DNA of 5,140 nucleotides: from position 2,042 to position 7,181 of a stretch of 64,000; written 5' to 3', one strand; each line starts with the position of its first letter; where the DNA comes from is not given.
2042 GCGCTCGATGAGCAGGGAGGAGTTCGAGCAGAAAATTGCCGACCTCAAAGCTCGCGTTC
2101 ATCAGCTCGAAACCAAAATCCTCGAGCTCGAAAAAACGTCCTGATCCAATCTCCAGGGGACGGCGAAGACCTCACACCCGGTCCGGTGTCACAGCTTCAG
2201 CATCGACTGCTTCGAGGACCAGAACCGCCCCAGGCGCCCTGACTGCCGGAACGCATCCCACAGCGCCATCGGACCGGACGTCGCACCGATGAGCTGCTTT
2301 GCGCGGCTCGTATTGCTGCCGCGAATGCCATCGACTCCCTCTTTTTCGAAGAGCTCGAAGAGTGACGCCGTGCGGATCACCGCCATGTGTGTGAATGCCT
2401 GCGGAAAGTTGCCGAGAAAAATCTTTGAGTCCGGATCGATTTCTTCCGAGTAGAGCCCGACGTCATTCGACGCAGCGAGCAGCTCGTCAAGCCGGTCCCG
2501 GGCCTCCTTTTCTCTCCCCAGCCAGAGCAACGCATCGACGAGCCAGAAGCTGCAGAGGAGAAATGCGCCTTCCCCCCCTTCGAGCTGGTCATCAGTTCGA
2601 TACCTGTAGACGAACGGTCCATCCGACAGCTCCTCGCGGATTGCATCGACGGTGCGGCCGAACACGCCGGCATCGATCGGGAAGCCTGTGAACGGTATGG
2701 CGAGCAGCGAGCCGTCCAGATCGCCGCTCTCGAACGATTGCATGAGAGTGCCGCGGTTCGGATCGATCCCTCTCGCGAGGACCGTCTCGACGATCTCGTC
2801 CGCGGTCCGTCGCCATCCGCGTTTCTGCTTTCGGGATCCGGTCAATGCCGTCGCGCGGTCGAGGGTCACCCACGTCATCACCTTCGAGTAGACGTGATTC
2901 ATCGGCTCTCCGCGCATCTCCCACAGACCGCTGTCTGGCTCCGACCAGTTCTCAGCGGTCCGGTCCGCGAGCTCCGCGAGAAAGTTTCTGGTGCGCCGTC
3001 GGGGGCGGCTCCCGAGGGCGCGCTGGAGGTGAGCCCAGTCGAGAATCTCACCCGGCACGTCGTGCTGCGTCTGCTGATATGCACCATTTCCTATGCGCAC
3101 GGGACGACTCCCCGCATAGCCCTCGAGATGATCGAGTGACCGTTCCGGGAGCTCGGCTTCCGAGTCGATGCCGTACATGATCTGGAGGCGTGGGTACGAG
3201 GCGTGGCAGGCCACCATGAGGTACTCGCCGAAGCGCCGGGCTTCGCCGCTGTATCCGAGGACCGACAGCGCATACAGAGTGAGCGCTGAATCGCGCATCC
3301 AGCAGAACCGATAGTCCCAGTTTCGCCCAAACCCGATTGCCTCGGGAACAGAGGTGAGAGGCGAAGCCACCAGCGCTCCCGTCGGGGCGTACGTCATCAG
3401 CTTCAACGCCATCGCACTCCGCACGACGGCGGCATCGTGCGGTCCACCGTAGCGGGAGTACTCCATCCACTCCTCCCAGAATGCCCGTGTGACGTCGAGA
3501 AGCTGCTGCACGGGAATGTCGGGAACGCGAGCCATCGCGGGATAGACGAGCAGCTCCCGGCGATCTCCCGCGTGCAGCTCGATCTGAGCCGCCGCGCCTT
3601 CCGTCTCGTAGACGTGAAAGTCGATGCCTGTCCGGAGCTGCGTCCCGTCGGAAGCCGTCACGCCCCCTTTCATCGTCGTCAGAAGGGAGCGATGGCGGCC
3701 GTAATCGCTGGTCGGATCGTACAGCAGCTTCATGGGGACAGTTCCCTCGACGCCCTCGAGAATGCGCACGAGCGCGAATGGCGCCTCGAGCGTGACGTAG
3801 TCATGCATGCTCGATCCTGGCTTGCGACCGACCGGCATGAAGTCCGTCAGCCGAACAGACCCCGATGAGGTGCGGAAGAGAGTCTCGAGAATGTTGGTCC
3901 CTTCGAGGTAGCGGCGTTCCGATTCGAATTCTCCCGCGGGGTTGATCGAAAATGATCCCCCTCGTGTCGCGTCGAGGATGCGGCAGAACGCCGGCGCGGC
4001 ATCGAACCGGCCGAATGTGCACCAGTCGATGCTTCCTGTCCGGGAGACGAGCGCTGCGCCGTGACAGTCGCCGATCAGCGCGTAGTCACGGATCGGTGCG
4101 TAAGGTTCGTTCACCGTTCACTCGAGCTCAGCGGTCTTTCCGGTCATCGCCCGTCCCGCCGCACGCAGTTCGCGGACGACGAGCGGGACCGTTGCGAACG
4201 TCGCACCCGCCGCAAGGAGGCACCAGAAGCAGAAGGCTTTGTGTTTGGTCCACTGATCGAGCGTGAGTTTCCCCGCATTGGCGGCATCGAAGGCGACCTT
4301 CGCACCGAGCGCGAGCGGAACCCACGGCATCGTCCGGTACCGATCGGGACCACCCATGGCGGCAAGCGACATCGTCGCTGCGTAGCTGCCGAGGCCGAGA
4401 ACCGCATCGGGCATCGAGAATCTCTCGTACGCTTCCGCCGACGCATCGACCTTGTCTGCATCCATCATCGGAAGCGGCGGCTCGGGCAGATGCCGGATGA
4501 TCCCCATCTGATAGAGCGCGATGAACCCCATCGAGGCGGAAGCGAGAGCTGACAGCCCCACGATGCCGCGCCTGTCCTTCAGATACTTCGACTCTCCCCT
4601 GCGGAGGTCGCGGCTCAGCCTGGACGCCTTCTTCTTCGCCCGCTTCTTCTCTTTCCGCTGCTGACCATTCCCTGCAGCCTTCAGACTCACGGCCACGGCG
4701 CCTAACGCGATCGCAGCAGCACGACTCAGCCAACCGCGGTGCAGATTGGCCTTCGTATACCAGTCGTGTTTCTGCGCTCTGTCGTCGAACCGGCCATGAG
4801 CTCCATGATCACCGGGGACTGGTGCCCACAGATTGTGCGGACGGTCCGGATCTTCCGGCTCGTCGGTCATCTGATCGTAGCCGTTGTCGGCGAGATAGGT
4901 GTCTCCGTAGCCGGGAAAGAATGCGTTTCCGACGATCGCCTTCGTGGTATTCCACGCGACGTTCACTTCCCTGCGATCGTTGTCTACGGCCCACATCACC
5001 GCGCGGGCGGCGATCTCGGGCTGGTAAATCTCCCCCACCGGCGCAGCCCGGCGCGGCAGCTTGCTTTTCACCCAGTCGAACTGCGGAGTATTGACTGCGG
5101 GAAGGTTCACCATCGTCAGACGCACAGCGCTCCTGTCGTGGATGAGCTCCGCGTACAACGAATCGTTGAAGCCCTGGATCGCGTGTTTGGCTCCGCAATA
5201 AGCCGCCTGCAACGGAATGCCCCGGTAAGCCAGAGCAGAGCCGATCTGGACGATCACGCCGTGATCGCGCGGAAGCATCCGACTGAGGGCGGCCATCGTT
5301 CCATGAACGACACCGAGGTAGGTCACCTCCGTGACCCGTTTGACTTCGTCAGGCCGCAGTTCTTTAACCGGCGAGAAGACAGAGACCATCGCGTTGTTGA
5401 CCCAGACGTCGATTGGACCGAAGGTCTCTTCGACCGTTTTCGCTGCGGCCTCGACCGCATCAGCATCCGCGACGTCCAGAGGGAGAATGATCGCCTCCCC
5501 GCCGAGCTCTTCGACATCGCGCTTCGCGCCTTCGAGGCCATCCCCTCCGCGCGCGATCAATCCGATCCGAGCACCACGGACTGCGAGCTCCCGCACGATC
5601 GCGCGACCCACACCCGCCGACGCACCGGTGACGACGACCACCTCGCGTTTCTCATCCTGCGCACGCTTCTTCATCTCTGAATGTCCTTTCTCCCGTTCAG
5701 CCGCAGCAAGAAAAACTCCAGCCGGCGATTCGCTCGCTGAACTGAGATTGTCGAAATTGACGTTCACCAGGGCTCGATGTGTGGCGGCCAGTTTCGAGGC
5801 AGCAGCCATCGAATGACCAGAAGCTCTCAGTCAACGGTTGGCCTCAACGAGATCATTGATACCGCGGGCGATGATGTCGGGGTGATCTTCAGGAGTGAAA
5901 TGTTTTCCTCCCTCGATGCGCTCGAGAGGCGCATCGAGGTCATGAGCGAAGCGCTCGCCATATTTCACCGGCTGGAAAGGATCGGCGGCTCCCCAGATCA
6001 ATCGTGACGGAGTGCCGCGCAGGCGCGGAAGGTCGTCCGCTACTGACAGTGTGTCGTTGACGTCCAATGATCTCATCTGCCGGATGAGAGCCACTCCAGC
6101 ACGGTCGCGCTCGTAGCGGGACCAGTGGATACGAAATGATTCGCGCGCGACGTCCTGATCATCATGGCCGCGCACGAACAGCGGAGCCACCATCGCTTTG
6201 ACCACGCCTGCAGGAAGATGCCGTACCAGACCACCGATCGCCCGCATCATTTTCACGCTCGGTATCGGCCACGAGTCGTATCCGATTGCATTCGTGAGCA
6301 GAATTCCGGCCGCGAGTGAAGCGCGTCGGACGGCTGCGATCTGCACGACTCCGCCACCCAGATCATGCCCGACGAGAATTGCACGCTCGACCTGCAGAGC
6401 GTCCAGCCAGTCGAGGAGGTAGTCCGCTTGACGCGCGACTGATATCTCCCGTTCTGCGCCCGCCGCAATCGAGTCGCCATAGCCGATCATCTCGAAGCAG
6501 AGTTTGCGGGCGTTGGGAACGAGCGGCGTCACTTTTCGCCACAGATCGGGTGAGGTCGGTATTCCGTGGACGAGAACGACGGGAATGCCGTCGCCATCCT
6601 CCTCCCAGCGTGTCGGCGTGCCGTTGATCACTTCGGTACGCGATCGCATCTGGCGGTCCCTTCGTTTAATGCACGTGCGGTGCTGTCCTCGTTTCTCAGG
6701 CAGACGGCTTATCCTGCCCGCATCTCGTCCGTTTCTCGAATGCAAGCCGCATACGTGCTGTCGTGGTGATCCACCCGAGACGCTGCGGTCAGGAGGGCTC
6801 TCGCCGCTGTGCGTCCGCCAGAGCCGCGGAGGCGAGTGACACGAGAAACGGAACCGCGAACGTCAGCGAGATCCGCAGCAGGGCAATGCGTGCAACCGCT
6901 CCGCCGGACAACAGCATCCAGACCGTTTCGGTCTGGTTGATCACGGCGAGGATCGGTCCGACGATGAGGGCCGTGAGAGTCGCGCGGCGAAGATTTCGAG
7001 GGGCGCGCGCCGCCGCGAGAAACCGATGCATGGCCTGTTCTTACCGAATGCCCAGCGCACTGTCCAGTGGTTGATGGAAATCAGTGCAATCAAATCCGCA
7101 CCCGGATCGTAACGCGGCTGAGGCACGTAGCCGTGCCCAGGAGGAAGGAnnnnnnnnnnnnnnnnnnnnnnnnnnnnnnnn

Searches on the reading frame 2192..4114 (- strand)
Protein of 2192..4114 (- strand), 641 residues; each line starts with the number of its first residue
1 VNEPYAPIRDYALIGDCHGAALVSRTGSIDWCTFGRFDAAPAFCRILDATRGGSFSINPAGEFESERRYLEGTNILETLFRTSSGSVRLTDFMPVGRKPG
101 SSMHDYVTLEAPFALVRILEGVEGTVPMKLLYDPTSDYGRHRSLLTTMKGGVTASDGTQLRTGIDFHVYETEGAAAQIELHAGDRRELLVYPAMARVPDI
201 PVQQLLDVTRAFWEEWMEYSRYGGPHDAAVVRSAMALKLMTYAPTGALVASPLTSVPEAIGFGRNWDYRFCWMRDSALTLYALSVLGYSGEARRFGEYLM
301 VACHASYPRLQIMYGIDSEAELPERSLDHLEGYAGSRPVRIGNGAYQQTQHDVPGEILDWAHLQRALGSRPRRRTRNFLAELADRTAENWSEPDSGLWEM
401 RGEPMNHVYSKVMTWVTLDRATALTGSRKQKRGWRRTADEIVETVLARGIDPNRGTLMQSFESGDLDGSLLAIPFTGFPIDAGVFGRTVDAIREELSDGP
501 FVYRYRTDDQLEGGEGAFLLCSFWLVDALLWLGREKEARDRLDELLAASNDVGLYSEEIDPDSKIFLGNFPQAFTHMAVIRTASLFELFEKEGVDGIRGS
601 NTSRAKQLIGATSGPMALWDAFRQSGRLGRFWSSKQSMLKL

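Call 32: search_protein_families(library=pfam, proteins=[window:2192-4114:-], max_evalue=0.0001)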
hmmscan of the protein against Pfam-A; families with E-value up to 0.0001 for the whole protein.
window:2192-4114:- (641 aa): 2 families
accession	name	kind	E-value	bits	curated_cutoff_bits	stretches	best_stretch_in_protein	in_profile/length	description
PF00723.27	Glyco_hydro_15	-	2.5e-64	218.2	22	1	225-583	2-426/427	Glycosyl hydrolases family 15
PF19291.4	TREH_N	-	3.7e-09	36.6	23.1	1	6-171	13-165/211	Trehalase-like, N-terminal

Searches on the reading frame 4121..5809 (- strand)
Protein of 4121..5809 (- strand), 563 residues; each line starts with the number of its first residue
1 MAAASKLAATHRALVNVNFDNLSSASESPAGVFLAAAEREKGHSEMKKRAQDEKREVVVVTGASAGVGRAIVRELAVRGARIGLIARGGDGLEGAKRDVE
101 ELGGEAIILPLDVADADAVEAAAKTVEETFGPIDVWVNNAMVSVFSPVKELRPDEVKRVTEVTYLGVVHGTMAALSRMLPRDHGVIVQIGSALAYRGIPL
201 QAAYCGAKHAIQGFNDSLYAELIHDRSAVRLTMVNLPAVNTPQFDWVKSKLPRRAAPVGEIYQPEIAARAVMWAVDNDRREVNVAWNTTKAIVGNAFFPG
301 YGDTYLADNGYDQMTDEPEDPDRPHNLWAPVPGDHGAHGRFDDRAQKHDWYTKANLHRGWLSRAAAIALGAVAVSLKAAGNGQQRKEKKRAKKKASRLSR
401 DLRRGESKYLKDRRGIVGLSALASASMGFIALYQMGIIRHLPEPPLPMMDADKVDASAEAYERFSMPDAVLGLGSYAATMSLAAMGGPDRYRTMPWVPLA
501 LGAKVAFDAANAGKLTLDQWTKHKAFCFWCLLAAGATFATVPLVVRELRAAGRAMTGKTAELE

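Call 32: search_protein_families(library=pfam, proteins=[window:4121-5809:-], max_evalue=0.0001)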
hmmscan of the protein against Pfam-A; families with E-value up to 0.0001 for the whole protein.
window:4121-5809:- (563 aa): 4 families
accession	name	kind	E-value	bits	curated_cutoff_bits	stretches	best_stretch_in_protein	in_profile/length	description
PF00106.31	adh_short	-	1.9e-41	142.1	26.6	1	57-243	2-186/195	short chain dehydrogenase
PF13561.12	adh_short_C2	-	5.8e-27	95.2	27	1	62-278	1-220/236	Enoyl-(Acyl carrier protein) reductase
PF08659.16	KR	-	5.2e-15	56.3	22.6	1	58-216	3-161/180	KR domain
PF07884.19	VKOR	-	1.4e-14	54.8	27.5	1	416-544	3-133/134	Vitamin K epoxide reductase family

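Call 60: search_protein_families(library=ncbifam, proteins=[window:4121-5809:-], max_evalue=0.00001)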
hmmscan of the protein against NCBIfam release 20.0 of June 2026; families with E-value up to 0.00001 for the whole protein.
window:4121-5809:- (563 aa): 202 families (the best 25 are shown)
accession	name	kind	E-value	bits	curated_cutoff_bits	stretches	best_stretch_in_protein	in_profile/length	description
NF005495.0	PRK07109.1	subfamily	1.7e-137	458.2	264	1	51-376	4-328/334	SDR family oxidoreductase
NF004825.0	PRK06181.1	equivalog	1.7e-41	142.3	215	1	54-292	5-245/268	SDR family oxidoreductase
NF004792.0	PRK06139.1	equivalog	4.5e-39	134.4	308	1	52-348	5-300/327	SDR family oxidoreductase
NF005806.0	PRK07666.1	equivalog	1.8e-38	132.2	286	1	54-241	6-191/239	3-ketoacyl-ACP reductase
NF005878.0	PRK07825.1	subfamily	2.4e-38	132.1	287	1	54-304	8-246/278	short chain dehydrogenase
NF004526.0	PRK05872.1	subfamily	5.3e-35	121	276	1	54-286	9-244/297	short-chain dehydrogenase/reductase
NF005539.0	PRK07201.1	equivalog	1.5e-34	119.8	549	1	55-316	370-623/657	SDR family oxidoreductase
NF004514.1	PRK05855.1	equivalog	7e-34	117.3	455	1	38-292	296-560/578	SDR family oxidoreductase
TIGR01963.1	PHB_DH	subfamily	2.9e-33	115.2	307.05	1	56-241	2-185/255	3-hydroxybutyrate dehydrogenase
NF005559.1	PRK07231.1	subfamily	1.3e-31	110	215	1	56-243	5-190/249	glucose 1-dehydrogenase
NF009931.0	PRK13394.1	subfamily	2.3e-31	109.2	340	1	55-259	7-207/262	3-hydroxybutyrate dehydrogenase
NF009093.0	PRK12429.1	subfamily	5.4e-31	107.8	258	1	54-221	4-171/259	3-hydroxybutyrate dehydrogenase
NF005067.0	PRK06484.1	equivalog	5.5e-31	107.7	713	1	42-274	260-492/524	short chain dehydrogenase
NF005594.0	PRK07326.1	equivalog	4.7e-30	104.9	271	1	53-234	4-181/237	SDR family oxidoreductase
NF004521.0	PRK05866.1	equivalog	8.6e-30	103.8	368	1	53-244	38-230/294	SDR family oxidoreductase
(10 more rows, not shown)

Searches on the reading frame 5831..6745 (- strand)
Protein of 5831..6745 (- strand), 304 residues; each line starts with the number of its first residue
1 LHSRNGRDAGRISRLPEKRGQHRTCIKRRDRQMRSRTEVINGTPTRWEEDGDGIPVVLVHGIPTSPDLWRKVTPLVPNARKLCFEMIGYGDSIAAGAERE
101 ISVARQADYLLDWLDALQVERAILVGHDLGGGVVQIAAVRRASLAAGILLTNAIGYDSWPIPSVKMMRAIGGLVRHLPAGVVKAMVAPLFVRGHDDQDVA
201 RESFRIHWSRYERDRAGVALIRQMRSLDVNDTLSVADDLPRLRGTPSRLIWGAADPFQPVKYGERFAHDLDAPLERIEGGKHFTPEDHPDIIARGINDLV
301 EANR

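Call 5: search_protein_families(library=pfam, proteins=[window:5831-6745:-], max_evalue=0.01)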
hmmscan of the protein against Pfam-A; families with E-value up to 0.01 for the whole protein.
window:5831-6745:- (304 aa): 2 families
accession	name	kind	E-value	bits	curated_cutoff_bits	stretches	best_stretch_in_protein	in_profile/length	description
PF00561.26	Abhydrolase_1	-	5.9e-18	65.9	25.8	1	55-175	2-121/245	alpha/beta hydrolase fold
PF12697.13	Abhydrolase_6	-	1.2e-16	62.5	26.3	1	56-293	1-215/217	Alpha/beta hydrolase family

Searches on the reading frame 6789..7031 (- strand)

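Call 5: search_protein_families(library=pfam, proteins=[window:6789-7031:-], max_evalue=0.01)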
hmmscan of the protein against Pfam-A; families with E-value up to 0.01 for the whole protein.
window:6789-7031:- (80 aa): 0 families

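Call 6: search_protein_families(library=ncbifam, proteins=[window:6789-7031:-], max_evalue=0.01)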
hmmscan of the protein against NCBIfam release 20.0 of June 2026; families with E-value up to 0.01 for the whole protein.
window:6789-7031:- (80 aa): 1 family
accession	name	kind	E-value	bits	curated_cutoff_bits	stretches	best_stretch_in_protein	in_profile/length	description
NF038050.1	NrtS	subfamily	0.0021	17.9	25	1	19-66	4-47/56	nitrate/nitrite transporter NrtS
